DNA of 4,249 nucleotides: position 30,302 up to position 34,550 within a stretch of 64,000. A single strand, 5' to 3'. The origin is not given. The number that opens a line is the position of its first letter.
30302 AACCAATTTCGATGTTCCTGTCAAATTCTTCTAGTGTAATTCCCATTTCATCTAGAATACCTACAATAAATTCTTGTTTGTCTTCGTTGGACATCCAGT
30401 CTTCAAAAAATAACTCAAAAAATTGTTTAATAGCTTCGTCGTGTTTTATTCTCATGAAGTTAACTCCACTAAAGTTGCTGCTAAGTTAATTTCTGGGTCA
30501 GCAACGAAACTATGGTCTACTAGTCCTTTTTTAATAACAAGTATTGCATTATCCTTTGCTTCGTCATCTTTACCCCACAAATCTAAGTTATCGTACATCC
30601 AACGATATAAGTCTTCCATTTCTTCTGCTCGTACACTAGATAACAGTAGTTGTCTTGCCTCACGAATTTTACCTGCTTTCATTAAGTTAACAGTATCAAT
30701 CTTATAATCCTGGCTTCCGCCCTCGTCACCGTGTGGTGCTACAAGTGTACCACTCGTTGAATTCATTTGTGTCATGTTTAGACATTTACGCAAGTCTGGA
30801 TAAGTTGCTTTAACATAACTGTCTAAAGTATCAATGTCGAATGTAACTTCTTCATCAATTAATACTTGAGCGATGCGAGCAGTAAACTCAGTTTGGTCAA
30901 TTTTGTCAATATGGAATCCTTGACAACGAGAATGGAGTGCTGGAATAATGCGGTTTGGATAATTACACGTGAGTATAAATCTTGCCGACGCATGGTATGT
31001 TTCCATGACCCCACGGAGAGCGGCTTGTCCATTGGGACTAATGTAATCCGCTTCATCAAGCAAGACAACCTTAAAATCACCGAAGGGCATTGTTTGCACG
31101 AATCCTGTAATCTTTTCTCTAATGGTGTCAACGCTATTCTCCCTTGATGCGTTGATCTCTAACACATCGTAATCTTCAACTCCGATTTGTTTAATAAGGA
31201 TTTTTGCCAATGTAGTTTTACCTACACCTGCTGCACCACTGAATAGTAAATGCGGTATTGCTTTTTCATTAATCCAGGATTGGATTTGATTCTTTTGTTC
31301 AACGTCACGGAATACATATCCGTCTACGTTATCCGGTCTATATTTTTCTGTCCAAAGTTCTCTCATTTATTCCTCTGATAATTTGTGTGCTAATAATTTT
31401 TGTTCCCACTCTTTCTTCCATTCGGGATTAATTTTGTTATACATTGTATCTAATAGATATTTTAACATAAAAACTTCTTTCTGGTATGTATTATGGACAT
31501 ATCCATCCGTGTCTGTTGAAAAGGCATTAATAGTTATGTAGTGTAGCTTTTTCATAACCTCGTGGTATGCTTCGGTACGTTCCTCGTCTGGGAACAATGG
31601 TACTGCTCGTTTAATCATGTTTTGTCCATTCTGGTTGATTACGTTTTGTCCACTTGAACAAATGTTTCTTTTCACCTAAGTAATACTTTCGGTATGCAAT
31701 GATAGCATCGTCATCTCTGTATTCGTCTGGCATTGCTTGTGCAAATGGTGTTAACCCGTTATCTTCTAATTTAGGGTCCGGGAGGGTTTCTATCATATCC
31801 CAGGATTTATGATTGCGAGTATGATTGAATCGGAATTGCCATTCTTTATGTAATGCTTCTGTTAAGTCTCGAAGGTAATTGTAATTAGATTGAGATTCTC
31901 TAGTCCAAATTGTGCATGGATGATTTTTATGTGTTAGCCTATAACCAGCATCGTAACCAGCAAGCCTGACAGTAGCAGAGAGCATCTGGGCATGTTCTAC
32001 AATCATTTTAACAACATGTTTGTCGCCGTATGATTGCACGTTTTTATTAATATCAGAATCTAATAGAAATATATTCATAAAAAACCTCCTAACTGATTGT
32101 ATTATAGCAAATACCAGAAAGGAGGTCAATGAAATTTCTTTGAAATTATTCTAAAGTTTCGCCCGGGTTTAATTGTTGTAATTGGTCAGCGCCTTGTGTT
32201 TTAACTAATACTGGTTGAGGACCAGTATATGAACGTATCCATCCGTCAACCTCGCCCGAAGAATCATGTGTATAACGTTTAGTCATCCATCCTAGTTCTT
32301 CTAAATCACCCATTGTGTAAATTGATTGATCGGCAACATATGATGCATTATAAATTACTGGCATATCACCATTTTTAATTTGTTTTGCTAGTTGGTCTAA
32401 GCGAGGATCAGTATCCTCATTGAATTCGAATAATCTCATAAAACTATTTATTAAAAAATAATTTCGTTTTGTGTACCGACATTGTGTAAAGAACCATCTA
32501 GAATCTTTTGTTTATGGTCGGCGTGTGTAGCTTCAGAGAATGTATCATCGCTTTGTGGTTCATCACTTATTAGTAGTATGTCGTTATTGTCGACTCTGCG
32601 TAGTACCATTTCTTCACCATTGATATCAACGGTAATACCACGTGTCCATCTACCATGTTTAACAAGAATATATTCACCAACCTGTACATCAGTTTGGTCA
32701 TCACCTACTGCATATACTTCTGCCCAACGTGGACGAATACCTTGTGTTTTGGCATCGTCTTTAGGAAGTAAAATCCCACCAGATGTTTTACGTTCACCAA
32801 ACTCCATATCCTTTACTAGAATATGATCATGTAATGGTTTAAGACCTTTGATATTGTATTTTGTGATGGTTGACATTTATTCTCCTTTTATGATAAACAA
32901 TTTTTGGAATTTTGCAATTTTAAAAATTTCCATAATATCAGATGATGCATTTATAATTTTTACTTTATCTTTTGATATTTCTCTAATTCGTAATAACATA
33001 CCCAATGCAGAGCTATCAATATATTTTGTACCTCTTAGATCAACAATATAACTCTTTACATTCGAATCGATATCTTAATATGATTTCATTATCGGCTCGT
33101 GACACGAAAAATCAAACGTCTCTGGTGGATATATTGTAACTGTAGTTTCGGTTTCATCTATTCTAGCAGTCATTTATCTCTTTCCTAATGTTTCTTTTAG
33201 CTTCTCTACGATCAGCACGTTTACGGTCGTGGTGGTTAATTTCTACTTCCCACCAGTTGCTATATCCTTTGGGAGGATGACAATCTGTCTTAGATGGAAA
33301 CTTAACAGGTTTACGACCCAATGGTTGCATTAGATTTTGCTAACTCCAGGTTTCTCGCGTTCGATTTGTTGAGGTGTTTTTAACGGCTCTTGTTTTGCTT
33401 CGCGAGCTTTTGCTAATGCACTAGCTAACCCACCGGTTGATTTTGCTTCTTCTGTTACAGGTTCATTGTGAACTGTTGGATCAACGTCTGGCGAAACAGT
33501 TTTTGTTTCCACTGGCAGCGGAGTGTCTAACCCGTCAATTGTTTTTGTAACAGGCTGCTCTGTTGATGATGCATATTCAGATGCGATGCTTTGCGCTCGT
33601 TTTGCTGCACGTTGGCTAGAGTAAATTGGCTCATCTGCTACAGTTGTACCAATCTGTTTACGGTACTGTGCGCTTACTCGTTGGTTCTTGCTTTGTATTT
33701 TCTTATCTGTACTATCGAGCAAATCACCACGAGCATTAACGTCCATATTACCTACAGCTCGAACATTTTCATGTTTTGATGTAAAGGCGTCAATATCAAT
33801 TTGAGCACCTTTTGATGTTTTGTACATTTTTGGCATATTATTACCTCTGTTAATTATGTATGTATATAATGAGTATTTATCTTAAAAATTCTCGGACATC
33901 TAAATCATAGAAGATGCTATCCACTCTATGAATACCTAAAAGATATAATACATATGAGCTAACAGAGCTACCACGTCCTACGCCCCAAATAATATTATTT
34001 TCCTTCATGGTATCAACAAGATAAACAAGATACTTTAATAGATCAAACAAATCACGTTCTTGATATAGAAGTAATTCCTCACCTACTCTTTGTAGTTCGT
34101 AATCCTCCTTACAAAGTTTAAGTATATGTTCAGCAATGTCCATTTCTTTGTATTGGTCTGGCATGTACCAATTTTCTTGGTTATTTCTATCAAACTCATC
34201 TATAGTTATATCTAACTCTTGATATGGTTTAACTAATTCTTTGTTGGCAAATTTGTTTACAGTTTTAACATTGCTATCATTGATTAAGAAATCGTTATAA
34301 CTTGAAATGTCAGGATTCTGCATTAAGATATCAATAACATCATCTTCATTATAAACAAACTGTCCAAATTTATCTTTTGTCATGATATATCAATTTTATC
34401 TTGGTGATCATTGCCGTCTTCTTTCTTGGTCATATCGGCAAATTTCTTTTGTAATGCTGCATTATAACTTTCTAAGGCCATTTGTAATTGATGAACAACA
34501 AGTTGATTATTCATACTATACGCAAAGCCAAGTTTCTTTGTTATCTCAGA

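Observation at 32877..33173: STAS-domain (anti-anti-sigma-like) gene with a single in-frame TAA, hidden in an 'empty' gap of the ORF track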

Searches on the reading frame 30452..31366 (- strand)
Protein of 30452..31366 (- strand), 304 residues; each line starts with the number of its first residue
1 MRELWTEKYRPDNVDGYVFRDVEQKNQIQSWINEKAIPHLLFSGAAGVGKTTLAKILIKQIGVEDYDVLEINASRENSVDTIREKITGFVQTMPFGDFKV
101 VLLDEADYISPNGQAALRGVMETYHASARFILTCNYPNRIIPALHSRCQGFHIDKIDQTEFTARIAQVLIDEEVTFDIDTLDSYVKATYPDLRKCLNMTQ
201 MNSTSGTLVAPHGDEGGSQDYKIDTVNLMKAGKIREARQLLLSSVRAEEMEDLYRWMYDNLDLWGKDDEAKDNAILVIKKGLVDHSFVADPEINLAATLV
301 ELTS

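Call 46: search_protein_families(library=phrogs, proteins=[window:30452-31366:-], max_evalue=0.001)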
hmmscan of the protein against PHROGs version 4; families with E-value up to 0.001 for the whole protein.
window:30452-31366:- (304 aa): 4 families
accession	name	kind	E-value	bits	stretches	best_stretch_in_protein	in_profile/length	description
phrog_168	-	DNA, RNA and nucleotide metabolism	3e-76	258.1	1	3-302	9-307/314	clamp loader of DNA polymerase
phrog_5846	-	DNA, RNA and nucleotide metabolism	3.3e-26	93.5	1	7-201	8-201/380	clamp loader of DNA polymerase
phrog_11838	-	DNA, RNA and nucleotide metabolism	4.4e-26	93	1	3-260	5-265/420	clamp loader of DNA polymerase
phrog_325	-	DNA, RNA and nucleotide metabolism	0.00016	21.1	1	24-62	475-515/986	Dda-like helicase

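Call 53: search_dna_similar(query=window:30452-31366:-, collection=phages, mode=protein, max_evalue=1e-10, max_rows=12)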
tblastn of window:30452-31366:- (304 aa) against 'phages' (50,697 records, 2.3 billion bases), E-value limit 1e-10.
Records with a match: 1589; places in all: 1590; records where one place covers at least 80% of the query: 1152.
Best place of each record, by identity: <60% 1589.
By first word of the organism name: Synechococcus 377; Klebsiella 193; Salmonella 172; Escherichia 152; Vibrio 135; Cyanophage 61; Aeromonas 57; Campylobacter 52; Enterobacter 50; Prochlorococcus 24; and 56 more.
By host as written in the record: - 360; Synechococcus 107; Klebsiella pneumoniae 90; Escherichia coli 66; Synechococcus sp. 38; Synechococcus sp. WH7803 28; Salmonella enterica 26; Salmonella enterica subsp. enterica serovar Enteritidis PT1 21; and 352 more.
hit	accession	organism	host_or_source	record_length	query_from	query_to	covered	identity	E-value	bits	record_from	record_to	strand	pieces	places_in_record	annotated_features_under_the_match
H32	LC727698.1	Pseudomonas phage sp. 30-3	Pseudomonas aeruginosa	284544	1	302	99%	57.6%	8e-123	392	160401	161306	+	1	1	ATPase AAA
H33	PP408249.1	Pseudomonas phage vB_Pa-PAC2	Pseudomonas aeruginosa PAO1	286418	1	302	99%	57.6%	8e-123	392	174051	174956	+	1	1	AAA domain-containing protein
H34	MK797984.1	Pseudomonas phage vB_PaeM_PA5oct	-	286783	1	302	99%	57.6%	8e-123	392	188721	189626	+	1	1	hypothetical protein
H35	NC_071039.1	Pseudomonas phage vB_PaeM_PA5oct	-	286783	1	302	99%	57.6%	8e-123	392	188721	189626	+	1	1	hypothetical protein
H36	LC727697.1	Pseudomonas phage sp. 30-2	Pseudomonas aeruginosa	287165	1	302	99%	57.6%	8e-123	392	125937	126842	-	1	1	ATPase AAA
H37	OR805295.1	Pseudomonas phage Paride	Pseudomonas aeruginosa PAO1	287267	1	302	99%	57.6%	8e-123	392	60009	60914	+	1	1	clamp loader of DNA polymerase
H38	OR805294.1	Pseudomonas phage Ettore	Pseudomonas aeruginosa PAO1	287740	1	302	99%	57.6%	8e-123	392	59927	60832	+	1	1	clamp loader of DNA polymerase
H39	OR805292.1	Pseudomonas phage Cassandra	Pseudomonas aeruginosa PAO1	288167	1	302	99%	57.6%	8e-123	392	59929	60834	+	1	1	clamp loader of DNA polymerase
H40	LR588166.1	Pseudomonas phage vB_PaeM_MIJ3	-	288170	1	302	99%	57.6%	8e-123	392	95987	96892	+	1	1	dnaX: DNA polymerase III subunit tau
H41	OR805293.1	Pseudomonas phage Deifobo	Pseudomonas aeruginosa PAO1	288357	1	302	99%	57.6%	8e-123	392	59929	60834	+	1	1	clamp loader of DNA polymerase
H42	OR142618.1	Pseudomonas phage Callisto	Pseudomonas aeruginosa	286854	1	302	99%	57.6%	1e-122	392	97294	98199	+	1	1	ruvB: holliday junction ATP-dependent DNA helicase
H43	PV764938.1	Sinorhizobium phage Phosso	Sinohrizobium meliloti NRRL L-50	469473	1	303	100%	45.8%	4e-89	295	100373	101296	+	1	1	AAA-ATPase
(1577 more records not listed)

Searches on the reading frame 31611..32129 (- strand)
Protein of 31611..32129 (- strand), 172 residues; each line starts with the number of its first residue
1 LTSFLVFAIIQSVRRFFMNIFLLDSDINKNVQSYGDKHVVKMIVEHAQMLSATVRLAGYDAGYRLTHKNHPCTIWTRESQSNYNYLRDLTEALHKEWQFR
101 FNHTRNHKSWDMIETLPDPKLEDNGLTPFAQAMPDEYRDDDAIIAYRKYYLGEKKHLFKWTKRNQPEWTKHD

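Call 46: search_protein_families(library=phrogs, proteins=[window:31611-32129:-], max_evalue=0.001)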
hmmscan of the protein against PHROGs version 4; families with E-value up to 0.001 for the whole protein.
window:31611-32129:- (172 aa): 1 family
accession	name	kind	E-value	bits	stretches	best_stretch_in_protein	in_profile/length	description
phrog_624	-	DNA, RNA and nucleotide metabolism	2e-47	163.4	1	18-170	1-158/309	DNA binding protein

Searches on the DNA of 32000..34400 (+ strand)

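Call 6: search_dna_similar(query=window:32000-34400:+, collection=phages, mode=near, max_rows=30)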
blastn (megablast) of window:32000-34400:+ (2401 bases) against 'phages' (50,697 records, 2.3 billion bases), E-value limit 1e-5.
No match.

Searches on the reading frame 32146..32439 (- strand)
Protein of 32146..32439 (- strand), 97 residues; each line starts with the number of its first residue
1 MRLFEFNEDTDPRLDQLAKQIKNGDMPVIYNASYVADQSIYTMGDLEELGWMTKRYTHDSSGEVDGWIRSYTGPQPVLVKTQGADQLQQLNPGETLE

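Call 46: search_protein_families(library=phrogs, proteins=[window:32146-32439:-], max_evalue=0.001)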
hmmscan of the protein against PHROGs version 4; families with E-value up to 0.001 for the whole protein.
window:32146-32439:- (97 aa): 0 families

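Call 64: search_protein_families(library=pfam, proteins=[window:32146-32436:-], max_evalue=1)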
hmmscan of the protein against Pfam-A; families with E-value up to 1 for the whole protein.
window:32146-32436:- (96 aa): 2 families
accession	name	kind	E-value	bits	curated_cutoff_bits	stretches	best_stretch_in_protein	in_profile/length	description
PF21784.3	Bflower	-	0.0014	19.4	25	1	31-91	28-89/116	4-fold beta flower protein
PF08383.16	Maf_N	-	0.31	11.2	27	0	45-57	3-14/34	Maf N-terminal region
